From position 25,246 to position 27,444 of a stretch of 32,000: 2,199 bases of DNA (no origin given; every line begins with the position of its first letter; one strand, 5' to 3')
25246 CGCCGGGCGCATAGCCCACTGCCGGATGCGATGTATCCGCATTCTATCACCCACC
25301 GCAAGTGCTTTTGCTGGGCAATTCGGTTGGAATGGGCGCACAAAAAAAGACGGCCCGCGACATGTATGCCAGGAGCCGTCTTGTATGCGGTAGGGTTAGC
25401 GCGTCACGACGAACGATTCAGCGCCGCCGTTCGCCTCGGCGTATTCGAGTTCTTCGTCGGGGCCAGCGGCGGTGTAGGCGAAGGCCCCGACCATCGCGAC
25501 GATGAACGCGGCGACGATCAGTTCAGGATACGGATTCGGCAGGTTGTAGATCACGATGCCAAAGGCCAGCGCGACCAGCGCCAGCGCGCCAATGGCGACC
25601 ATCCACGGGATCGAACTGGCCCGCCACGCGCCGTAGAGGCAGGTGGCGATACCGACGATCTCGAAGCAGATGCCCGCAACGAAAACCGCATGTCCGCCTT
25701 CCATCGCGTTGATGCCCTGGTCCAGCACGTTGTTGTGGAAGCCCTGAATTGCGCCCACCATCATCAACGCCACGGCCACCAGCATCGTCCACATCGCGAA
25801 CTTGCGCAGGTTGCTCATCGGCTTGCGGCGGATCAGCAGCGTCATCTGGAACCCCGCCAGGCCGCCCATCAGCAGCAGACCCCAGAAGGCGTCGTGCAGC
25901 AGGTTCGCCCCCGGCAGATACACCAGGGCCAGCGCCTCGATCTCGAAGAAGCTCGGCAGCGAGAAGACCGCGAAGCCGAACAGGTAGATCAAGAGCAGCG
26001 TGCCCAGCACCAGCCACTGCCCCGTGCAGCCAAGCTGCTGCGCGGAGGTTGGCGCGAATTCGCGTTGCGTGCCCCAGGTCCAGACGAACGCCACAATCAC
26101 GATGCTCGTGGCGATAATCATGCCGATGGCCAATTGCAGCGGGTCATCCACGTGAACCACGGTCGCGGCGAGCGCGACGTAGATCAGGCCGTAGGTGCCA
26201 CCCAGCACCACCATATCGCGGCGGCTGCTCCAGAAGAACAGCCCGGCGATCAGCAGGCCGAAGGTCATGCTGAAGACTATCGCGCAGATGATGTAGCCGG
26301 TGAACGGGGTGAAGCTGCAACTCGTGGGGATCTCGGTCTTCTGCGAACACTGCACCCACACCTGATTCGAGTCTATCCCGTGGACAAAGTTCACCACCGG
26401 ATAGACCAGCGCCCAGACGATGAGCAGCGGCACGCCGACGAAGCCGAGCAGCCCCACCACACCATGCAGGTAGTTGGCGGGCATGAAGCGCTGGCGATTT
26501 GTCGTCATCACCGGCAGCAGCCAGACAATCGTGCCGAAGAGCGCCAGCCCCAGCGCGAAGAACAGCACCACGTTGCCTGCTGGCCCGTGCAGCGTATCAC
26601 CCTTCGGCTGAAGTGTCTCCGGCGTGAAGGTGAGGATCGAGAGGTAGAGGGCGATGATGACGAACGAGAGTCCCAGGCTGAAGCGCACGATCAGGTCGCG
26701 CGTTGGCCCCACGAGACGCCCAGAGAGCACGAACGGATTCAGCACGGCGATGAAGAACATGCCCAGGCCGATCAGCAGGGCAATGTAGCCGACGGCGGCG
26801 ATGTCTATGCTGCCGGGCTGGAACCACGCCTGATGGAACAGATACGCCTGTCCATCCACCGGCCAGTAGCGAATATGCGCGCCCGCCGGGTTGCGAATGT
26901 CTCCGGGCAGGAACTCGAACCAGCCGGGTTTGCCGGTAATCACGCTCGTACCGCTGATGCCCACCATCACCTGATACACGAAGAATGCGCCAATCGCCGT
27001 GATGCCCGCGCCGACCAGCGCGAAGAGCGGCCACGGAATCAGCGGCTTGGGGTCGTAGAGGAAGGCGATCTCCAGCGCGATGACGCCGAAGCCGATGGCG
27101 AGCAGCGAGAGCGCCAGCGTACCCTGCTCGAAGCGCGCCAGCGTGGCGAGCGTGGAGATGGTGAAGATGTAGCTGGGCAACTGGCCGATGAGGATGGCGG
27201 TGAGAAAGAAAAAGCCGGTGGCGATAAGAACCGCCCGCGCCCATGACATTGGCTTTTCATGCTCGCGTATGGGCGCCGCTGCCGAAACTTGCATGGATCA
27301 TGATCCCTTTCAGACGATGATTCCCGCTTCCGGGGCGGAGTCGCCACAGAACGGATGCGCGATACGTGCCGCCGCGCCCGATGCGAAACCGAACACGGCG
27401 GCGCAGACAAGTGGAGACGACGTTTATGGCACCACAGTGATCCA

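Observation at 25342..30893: Promoter-to-terminator 5-gene Rieske/cytochrome b6-type unit with two non-canonical components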

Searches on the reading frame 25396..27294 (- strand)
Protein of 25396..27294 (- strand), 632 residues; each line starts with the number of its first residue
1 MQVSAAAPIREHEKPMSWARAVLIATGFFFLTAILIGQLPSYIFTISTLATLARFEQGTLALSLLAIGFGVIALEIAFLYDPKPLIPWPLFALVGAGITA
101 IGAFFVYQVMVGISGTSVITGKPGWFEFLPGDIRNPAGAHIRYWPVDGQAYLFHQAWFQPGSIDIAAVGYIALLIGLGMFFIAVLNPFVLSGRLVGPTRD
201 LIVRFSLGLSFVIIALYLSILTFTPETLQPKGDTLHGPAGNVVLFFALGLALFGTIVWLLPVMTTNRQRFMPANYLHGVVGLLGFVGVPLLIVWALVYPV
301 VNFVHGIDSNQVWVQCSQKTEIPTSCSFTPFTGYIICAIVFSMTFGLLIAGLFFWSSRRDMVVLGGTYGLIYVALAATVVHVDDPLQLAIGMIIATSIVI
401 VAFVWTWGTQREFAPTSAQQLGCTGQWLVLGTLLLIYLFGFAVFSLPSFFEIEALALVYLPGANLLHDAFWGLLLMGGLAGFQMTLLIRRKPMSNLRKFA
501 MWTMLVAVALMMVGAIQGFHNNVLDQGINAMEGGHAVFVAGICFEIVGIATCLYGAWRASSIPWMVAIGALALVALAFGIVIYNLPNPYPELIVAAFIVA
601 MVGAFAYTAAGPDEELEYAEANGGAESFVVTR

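Call 3: search_protein_families(library=pfam, proteins=[window:25396-27294:-], max_evalue=0.01)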
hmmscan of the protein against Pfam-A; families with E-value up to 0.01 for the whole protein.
window:25396-27294:- (632 aa): 0 families

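Call 4: search_protein_families(library=ncbifam, proteins=[window:25396-27294:-], max_evalue=0.01)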
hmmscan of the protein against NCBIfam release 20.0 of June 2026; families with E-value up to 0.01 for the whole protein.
window:25396-27294:- (632 aa): 0 families

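Call 8: find_homologous_proteins(query=window:25396-27294:-)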
Query window:25396-27294:- (632 aa): 212 proteins with E <= 0.001 among 8000 candidates; the best 120 are listed.
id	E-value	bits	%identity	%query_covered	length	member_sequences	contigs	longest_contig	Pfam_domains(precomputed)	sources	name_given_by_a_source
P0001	0.0e+0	1392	100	100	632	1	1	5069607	-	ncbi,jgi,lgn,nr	ncbi:MAG: hypothetical protein OJF49_003329 [Ktedonobacterales bacterium]|jgi:hypothetical protein|n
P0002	0.0e+0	1011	73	100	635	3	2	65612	-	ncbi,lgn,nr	ncbi:MAG TPA: hypothetical protein VFU88_02170 [Ktedonobacterales bacterium]|nr:hypothetical protein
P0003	1.0e-293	994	72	100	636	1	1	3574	-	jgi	-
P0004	3.2e-277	940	69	100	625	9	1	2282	-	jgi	jgi:hypothetical protein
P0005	4.9e-277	939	68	100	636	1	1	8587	-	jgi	jgi:hypothetical protein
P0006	5.2e-274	929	67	100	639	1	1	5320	-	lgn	-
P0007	7.6e-273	925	69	97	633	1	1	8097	-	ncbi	-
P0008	1.5e-271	921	68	100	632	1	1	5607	-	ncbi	ncbi:MAG: hypothetical protein ACHQ4H_13935 [Ktedonobacterales bacterium]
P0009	8.2e-269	912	66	100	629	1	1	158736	-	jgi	jgi:hypothetical protein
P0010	1.2e-268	911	65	100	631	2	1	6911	-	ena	-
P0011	3.1e-268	910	67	100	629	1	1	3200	-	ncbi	-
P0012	2.0e-267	907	66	100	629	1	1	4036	-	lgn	-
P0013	4.6e-266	903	66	100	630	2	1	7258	-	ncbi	-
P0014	6.4e-266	902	64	97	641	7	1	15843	-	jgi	jgi:hypothetical protein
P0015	1.7e-265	901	66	100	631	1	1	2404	-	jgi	jgi:hypothetical protein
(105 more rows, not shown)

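Call 12: find_related_loci(query=A1, collection=genome_contigs, flank=10000)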
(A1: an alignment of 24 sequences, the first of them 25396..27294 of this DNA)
Query A1 (632 aa) in genome_contigs; peptide patterns used: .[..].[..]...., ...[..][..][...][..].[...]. (x = any residue, [..] = any of these).
96 stretches matched a pattern; 41 encode a relative of the query (tblastn E <= 1e-3); 38 distinct loci.
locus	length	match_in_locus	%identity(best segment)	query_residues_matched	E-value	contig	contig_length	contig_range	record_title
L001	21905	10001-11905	73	1-632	0e+0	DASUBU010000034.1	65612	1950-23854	MAG TPA_asm: Ktedonobacterales bacterium isolate SMAG_U2529 k141_941340, whole genome shotgun sequence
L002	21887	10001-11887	65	1-632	0e+0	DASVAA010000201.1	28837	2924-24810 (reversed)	MAG TPA_asm: Ktedonobacterales bacterium isolate SMAG_U1939 k141_1133135, whole genome shotgun sequence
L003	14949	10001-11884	64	6-632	0e+0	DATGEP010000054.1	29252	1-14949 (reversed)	MAG TPA_asm: Ktedonobacterales bacterium isolate SMAG_U9705 k141_1379572, whole genome shotgun sequence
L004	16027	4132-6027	64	1-621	0e+0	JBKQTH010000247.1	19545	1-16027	MAG: Ktedonobacterales bacterium isolate MHr2D2E2F__bin_10 MHr2D2E2F_000000169996, whole genome shotgun sequence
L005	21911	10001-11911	63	1-614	0e+0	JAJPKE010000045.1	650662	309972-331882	MAG: Chloroflexota bacterium isolate Centralia_MAG_65 k107_10782861, whole genome shotgun sequence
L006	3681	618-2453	64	1-618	0e+0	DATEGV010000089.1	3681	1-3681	MAG TPA_asm: Ktedonobacterales bacterium isolate SMAG_U8794 k141_2251498, whole genome shotgun sequence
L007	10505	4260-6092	58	1-618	0e+0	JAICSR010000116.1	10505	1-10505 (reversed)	MAG: Ktedonobacterales bacterium isolate GZL_HYHR_2_bin.65 k141_895025_length_10505_cov_13.8849, whole genome shotgun se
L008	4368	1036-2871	59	1-619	0e+0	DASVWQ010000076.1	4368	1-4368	MAG TPA_asm: Ktedonobacterales bacterium isolate SMAG_U2552 k141_719042, whole genome shotgun sequence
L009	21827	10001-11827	62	1-613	0e+0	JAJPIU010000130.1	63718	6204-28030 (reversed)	MAG: Proteobacteria bacterium isolate Centralia_MAG_377 k107_26583513, whole genome shotgun sequence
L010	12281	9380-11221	60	1-621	0e+0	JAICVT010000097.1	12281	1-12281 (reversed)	MAG: Ktedonobacterales bacterium isolate LS_FP_2_bin.8 k141_3057328_length_12281_cov_30.7211, whole genome shotgun seque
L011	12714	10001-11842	59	1-621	0e+0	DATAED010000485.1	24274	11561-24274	MAG TPA_asm: Ktedonobacterales bacterium isolate SMAG_U6768 k141_4728394, whole genome shotgun sequence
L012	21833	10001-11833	60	1-618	0e+0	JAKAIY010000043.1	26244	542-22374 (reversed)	MAG: Chloroflexi bacterium isolate WY3.bin53 NODE_2866_length_26244_cov_1.611900, whole genome shotgun sequence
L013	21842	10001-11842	59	1-621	0e+0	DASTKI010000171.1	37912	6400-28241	MAG TPA_asm: Ktedonobacterales bacterium isolate SMAG_U2012 k141_1091805, whole genome shotgun sequence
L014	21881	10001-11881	58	1-629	0e+0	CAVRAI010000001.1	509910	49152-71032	MAG: uncultured Chloroflexia bacterium isolate MFD00031.bin.1.177 genome assembly, contig: contig_11265, whole genome sh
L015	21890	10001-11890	57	1-632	0e+0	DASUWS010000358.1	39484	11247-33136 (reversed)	MAG TPA_asm: Ktedonobacterales bacterium isolate SMAG_U1849 k141_1403230, whole genome shotgun sequence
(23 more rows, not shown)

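Call 23: search_protein_representatives(alignment_id=A1)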
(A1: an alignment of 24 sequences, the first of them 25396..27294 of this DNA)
Query: 24 sequences, 627 profile positions. Proteins with E-value up to 0.001 (for the whole library): 63; up to 1e-10: 49; up to 1e-30: 23. The best 63 are listed.
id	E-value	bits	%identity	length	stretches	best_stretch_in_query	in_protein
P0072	5.3e-289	976.6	-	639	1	1-620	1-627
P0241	9.6e-144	496.7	-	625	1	15-615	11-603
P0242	9.1e-129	447.2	-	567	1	15-491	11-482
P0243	3.4e-126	438.8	-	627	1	9-565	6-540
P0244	6.6e-116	404.8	-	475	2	155-489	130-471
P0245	1.3e-102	360.8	-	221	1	373-592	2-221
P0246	2.8e-101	356.4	-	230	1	1-231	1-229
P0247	1.1e-73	265.2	-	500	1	7-490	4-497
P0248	4.5e-72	260.0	-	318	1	15-322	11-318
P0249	5.1e-61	223.4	-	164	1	1-178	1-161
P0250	3.6e-57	210.7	-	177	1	469-623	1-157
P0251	4.7e-54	200.4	-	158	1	439-596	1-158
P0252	8.3e-51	189.7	-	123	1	1-123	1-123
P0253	9.0e-51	189.6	-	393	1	7-386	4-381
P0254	1.0e-46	176.2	-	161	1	191-339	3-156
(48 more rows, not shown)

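Call 26: predict_structure(alignment_id=A1)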
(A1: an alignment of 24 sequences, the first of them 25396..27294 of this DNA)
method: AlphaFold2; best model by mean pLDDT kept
length: 632 residues; sequences in the alignment: 24
mean_pLDDT: 67.4   pTM: 0.60
mean pLDDT of the five models: 67.4, 61.8, 57.2, 54.9, 52.0
residues with pLDDT >= 90: 33; 70-90: 282; 50-70: 208; < 50: 109
segments of 3 or more residues with pLDDT < 50: 1-16, 150-154, 274-278, 416-470, 619-632
pLDDT, mean of each block of 10 residues (from residue 1): 34 45 55 55 65 74 83 80 80 92 77 55 50 55 55 49 72 91 89 82 87 77 64 55 85 88 74 51 67 74 73 75 71 71 62 64 71 75 66 79 74 51 43 46 42 33 42 53 56 78 85 69 65 78 90 88 87 82 69 75 82 63 35 28
secondary structure, 60 per line:
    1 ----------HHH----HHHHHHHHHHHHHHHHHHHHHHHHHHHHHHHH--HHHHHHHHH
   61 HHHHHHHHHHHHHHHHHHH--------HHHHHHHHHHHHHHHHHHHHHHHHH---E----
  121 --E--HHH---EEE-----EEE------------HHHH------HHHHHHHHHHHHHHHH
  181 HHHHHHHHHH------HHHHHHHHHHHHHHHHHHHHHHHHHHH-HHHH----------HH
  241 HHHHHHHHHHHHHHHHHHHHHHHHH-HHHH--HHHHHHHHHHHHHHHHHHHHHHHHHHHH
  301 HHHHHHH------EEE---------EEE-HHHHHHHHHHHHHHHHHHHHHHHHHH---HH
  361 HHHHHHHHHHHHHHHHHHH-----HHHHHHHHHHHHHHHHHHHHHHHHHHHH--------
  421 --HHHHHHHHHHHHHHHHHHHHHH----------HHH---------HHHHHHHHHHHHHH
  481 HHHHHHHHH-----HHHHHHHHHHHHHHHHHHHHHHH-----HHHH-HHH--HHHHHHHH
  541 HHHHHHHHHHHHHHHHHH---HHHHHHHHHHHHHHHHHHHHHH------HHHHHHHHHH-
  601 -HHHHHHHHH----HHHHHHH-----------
elements in order: H18-49 H52-79 H88-112 E132-134 E140-142 H155-158 H165-190 H197-223 H225-228 H239-265 H267-270 H273-307 E314-316 E326-328 H330-355 H359-379 H385-412 H423-444 H467-489 H495-517 H523-526 H533-558 H562-583 H590-599 H602-610 H615-621

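Call 30: fold_search(model_id=the predicted structure, library=pdb)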
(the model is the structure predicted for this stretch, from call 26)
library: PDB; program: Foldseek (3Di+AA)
matches with E <= 10: 211; with E <= 0.001: 0
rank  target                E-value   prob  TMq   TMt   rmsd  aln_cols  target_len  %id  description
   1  6m0z_A                1.6e-01  0.14  0.11  0.12  25.1       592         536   12  X-ray structure of Drosophila dopamine transporter with NET-like mutations (D121G/S426M/F471L) in L-norepinephrine bou (released 2021-02-17)
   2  8p1u_A                2.0e-01  0.20  0.12  0.17  20.5       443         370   11  Structure of divisome complex FtsWIQLB (released 2024-05-22)
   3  8iwo_A                2.5e-01  0.10  0.11  0.09  24.9       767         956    9  The rice Na+/H+ antiporter SOS1 in an auto-inhibited state (released 2023-11-22)
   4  9hjk_A                2.9e-01  0.20  0.15  0.17  23.9       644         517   12  Cryo-EM structure of the Arabidopsis thaliana CAT4 transporter in the outward-open apo state (released 2025-12-10)
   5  4xnx_A                3.0e-01  0.12  0.11  0.12  25.2       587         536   12  X-ray structure of Drosophila dopamine transporter in complex with reboxetine (released 2015-05-13)
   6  4xp9_C                3.0e-01  0.11  0.12  0.13  25.8       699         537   11  X-ray structure of Drosophila dopamine transporter bound to psychostimulant D-amphetamine (released 2015-05-06)
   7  7y7w                  3.2e-01  0.08  0.09  0.10  27.5       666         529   12  Cryo-EM structure of human GABA transporter GAT1 bound with GABA in NaCl solution in an inward-occluded state at 2.4 ang (released 2023-04-26)
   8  8u56_A                3.3e-01  0.12  0.12  0.13  24.6       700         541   13  The mTORC1 cholesterol sensor LYCHOS (GPR155) (released 2024-09-18)
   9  9krh                  3.9e-01  0.09  0.11  0.12  25.2       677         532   11  human creatine transporter (released 2025-05-21)
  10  4phq_A                4.4e-01  0.16  0.10  0.18  27.4       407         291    9  ClyA CC6/264 ox (6-303) (released 2014-09-24)
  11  8wtw_A                4.6e-01  0.08  0.10  0.11  25.2       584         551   11  Cryo-EM structure of noradrenaline transporter in complex with a x-MrlA analogue (released 2024-08-07)
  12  9kr7                  4.8e-01  0.08  0.11  0.12  26.0       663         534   12  human creatine transporter (released 2025-05-21)
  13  9kmi_A                4.8e-01  0.08  0.10  0.11  26.2       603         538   12  Taurine bound mTAUT (released 2025-07-02)
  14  9lsz_A                5.6e-01  0.11  0.13  0.13  22.6       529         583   14  Inward-open Structure of human B0AT1 (released 2026-02-18)
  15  9jd4                  6.1e-01  0.08  0.12  0.12  24.8       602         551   12  taurine transporter (released 2025-07-16)
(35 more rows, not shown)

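Call 31: search_solved_structures(query=A1, max_evalue=10)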
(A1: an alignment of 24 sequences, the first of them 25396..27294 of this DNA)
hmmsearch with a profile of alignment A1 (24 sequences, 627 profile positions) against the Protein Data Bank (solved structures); distinct sequences matched with E-value up to 10: 0.

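Call 32: list_cluster_members(proteins=[P0241, P0242, P0243, P0244, P0247, P0253, P0248])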
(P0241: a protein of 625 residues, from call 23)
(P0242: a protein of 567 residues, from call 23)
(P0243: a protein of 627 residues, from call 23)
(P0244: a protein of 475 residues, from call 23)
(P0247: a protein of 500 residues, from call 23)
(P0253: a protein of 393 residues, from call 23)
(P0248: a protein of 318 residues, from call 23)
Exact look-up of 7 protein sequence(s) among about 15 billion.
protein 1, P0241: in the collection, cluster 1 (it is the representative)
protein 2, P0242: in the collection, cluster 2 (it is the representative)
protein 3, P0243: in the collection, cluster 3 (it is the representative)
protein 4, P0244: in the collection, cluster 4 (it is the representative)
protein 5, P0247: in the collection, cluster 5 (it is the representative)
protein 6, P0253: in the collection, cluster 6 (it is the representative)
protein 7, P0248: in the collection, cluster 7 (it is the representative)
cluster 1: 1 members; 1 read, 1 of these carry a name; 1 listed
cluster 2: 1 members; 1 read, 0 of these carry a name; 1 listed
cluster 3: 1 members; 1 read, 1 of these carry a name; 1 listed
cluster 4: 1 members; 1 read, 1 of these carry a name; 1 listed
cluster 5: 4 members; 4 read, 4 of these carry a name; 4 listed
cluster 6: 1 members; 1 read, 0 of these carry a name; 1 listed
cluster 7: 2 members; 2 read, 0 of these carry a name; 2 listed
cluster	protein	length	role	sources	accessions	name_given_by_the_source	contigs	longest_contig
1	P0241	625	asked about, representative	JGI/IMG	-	hypothetical protein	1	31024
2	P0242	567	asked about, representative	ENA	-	-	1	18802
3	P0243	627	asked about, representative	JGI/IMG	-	hypothetical protein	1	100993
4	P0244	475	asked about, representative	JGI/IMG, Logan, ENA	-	hypothetical protein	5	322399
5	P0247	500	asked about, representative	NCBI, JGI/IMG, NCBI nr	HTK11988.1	MAG TPA: hypothetical protein VL485_32750 [Ktedonobacteraceae bacterium] | hypothetical protein [Ktedonobacteraceae bacterium]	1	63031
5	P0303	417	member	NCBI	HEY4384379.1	MAG TPA: hypothetical protein VGN34_07900, partial [Ktedonobacteraceae bacterium]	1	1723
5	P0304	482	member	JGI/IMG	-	hypothetical protein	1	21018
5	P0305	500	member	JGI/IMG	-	hypothetical protein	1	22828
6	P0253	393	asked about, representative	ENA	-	-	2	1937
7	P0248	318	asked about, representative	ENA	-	-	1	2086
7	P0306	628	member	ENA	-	-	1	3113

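Call 33: find_encoding_contigs(protein=P0243, flank=8000, max_places=2)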
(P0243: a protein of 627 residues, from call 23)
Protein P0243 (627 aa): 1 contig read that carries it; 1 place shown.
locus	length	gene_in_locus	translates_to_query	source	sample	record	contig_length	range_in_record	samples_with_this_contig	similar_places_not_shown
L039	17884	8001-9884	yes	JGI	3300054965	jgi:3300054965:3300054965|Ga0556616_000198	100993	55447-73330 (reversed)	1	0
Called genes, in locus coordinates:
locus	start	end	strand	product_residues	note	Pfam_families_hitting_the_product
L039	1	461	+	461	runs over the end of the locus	PF01546:Peptidase_M20, PF07687:M20_dimer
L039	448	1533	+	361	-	PF11199:DUF2891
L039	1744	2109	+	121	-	-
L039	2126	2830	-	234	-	PF00072:Response_reg, PF13384:HTH_23 (faint), PF00196:GerE, PF08281:Sigma70_r4_2 (weak)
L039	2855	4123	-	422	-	PF00672:HAMP, PF07730:HisKA_3, PF13581:HATPase_c_2 (weak), PF02518:HATPase_c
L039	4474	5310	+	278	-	PF00033:Cytochrome_B, PF14358:DUF4405 (weak), PF13631:Cytochrom_B_N_2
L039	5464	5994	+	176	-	PF00032:Cytochrom_B_C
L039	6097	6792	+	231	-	PF00355:Rieske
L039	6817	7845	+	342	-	PF00034:Cytochrom_C, PF13442:Cytochrome_CBB3 (weak), PF00127:Copper-bind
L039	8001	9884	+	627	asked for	-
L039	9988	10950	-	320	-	PF00089:Trypsin, PF13365:Trypsin_2, PF13180:PDZ_2, PF17820:PDZ_6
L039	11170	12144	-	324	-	PF00932:LTD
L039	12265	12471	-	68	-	-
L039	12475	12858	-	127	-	PF02410:RsfS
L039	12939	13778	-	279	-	PF00215:OMPdecase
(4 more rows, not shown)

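Call 34: find_encoding_contigs(protein=P0247, flank=8000, max_places=2)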
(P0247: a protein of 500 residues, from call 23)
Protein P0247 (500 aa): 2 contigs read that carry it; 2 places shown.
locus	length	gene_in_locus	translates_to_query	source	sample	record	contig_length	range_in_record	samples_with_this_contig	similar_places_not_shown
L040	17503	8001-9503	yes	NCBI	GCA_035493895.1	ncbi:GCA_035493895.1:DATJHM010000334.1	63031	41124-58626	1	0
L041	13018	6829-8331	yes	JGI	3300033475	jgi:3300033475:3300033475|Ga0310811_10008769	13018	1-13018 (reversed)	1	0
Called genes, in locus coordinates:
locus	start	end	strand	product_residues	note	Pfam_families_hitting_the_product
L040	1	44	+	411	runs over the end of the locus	PF00070:Pyr_redox (faint), PF07992:Pyr_redox_2, PF18267:Rubredoxin_C (weak)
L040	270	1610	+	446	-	-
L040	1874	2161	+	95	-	-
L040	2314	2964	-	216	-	PF00072:Response_reg, PF00196:GerE, PF08281:Sigma70_r4_2 (weak)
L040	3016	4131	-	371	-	PF07730:HisKA_3, PF13581:HATPase_c_2, PF02518:HATPase_c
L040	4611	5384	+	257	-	PF00033:Cytochrome_B, PF14358:DUF4405, PF13631:Cytochrom_B_N_2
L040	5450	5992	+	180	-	PF00032:Cytochrom_B_C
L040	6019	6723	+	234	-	PF00355:Rieske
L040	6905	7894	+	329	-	PF00127:Copper-bind (weak)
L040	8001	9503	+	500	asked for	-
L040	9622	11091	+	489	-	PF08323:Glyco_transf_5, PF13439:Glyco_transf_4 (weak), PF13579:Glyco_trans_4_4, PF00534:Glycos_transf_1, PF13692:Glyco_trans_1_4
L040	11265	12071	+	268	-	PF04545:Sigma70_r4 (weak), PF08281:Sigma70_r4_2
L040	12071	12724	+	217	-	-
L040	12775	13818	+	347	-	PF07929:PRiA4_ORF3 (faint)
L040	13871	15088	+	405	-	PF01969:Ni_insertion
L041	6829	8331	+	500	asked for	-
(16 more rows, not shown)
